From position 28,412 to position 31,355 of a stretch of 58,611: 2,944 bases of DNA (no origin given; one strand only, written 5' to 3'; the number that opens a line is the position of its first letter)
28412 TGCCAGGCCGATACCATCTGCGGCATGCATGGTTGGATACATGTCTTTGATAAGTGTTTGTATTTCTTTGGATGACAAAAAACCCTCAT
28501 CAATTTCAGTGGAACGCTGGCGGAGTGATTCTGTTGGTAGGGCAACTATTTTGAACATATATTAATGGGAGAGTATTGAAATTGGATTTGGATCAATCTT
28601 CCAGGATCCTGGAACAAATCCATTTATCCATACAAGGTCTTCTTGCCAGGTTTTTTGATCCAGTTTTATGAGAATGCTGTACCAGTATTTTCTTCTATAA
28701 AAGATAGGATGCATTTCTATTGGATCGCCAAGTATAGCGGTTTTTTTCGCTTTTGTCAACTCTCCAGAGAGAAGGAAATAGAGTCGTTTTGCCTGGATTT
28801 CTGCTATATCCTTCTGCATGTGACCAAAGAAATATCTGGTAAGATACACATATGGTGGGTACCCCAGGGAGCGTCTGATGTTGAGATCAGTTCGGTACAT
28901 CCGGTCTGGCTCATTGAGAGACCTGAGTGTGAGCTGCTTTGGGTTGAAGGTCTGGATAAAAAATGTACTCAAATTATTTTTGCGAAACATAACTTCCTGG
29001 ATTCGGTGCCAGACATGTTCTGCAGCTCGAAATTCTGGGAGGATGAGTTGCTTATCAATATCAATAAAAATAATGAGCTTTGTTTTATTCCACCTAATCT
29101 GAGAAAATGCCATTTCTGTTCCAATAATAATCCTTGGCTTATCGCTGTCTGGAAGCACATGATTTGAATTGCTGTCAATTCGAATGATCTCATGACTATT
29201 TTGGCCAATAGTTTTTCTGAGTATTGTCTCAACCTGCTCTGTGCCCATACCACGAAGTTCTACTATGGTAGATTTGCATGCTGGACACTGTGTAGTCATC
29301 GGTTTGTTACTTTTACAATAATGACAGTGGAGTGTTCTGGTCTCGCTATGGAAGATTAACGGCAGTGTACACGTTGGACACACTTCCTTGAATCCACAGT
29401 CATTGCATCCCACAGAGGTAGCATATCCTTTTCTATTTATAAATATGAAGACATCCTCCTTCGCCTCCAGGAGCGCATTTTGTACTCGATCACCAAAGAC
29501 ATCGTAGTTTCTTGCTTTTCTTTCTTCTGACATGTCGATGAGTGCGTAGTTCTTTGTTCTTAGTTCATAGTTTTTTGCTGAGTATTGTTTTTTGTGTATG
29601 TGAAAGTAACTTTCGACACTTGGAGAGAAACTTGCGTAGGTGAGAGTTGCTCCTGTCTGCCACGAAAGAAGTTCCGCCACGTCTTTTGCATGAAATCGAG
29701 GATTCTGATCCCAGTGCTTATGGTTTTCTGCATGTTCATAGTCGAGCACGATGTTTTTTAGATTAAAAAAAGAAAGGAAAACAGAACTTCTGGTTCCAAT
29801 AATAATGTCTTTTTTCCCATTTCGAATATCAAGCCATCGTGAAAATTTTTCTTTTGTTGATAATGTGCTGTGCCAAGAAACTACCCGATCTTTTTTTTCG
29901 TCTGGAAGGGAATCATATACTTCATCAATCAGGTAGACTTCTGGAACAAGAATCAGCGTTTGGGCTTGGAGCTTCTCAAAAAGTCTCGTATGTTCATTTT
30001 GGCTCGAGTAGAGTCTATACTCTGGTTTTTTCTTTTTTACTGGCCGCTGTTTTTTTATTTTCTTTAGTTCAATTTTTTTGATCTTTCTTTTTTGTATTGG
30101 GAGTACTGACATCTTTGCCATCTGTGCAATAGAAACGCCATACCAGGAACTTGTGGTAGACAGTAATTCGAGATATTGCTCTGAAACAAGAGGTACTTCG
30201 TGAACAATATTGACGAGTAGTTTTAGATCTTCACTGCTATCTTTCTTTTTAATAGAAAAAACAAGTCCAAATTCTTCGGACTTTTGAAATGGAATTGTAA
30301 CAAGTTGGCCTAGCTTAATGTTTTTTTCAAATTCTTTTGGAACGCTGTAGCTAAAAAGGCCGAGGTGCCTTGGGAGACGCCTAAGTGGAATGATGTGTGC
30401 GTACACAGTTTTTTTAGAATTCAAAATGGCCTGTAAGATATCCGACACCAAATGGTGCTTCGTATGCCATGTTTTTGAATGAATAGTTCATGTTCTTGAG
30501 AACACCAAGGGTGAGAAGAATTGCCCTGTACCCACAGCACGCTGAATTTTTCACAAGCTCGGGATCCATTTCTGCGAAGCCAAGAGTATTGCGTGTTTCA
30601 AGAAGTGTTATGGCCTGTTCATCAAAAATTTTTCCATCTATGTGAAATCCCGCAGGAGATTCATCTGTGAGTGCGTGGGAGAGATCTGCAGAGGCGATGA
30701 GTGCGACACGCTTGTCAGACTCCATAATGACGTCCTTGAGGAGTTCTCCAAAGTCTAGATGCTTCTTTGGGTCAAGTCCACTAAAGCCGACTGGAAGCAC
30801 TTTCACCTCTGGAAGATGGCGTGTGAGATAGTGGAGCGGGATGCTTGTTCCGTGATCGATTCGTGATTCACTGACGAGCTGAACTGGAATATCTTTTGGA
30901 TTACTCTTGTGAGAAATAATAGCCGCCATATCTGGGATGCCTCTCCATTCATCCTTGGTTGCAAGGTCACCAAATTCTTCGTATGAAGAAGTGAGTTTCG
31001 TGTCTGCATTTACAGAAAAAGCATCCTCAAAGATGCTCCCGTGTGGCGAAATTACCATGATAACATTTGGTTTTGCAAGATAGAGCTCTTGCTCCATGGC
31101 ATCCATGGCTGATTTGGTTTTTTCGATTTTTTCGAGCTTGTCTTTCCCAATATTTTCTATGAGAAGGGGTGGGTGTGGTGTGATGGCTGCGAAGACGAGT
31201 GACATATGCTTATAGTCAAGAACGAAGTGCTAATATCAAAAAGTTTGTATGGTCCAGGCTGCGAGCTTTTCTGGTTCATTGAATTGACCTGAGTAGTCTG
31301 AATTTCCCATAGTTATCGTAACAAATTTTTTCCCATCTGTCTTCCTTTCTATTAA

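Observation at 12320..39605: Six same-orientation tandem arrays of a 7-nt unit (RAAATTC), five embedded in frame in unrelated housekeeping genes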

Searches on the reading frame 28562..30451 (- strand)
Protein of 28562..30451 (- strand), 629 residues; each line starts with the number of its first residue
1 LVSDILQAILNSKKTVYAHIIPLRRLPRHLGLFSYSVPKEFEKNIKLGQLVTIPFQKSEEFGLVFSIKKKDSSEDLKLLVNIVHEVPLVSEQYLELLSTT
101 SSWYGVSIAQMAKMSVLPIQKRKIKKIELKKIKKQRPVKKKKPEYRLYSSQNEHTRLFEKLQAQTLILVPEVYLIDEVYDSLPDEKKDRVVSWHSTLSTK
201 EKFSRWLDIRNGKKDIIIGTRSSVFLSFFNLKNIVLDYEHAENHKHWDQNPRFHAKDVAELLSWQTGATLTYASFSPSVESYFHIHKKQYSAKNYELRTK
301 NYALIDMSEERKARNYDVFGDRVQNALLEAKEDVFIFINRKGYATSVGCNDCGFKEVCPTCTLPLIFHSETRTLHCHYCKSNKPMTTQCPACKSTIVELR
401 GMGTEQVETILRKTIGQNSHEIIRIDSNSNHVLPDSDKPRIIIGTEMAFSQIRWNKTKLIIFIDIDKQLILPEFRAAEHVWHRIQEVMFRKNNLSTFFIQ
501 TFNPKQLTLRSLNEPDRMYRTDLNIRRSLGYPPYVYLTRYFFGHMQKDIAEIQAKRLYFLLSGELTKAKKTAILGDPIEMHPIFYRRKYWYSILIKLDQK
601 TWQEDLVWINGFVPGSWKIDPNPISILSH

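Call 28: search_protein_families(library=pfam, proteins=[window:28562-30451:-], max_evalue=0.00001)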
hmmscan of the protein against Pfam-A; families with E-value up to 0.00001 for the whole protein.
window:28562-30451:- (629 aa): 1 family
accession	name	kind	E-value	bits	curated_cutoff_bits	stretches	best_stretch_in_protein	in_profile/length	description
PF17764.6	PriA_3primeBD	-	3.1e-13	49.8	22.7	1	31-114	10-93/96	3'DNA-binding domain (3'BD)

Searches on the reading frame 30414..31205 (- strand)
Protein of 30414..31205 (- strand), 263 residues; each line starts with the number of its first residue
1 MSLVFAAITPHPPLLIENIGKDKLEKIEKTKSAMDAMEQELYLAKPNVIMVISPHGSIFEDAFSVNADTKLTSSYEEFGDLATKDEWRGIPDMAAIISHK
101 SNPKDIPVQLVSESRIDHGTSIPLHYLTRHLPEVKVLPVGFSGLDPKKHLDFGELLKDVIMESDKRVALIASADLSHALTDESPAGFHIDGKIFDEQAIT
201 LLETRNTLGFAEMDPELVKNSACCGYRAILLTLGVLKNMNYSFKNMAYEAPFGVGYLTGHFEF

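Call 28: search_protein_families(library=pfam, proteins=[window:30414-31205:-], max_evalue=0.00001)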
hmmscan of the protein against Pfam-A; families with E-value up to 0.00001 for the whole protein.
window:30414-31205:- (263 aa): 2 families
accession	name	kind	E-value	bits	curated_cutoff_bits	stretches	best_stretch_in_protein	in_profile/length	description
PF02900.23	LigB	-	7.2e-33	114.2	26.3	1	6-256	2-266/269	Catalytic LigB subunit of aromatic ring-opening dioxygenase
PF01875.22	Memo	-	1.3e-12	47.9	27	1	113-249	118-250/269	Memo-like protein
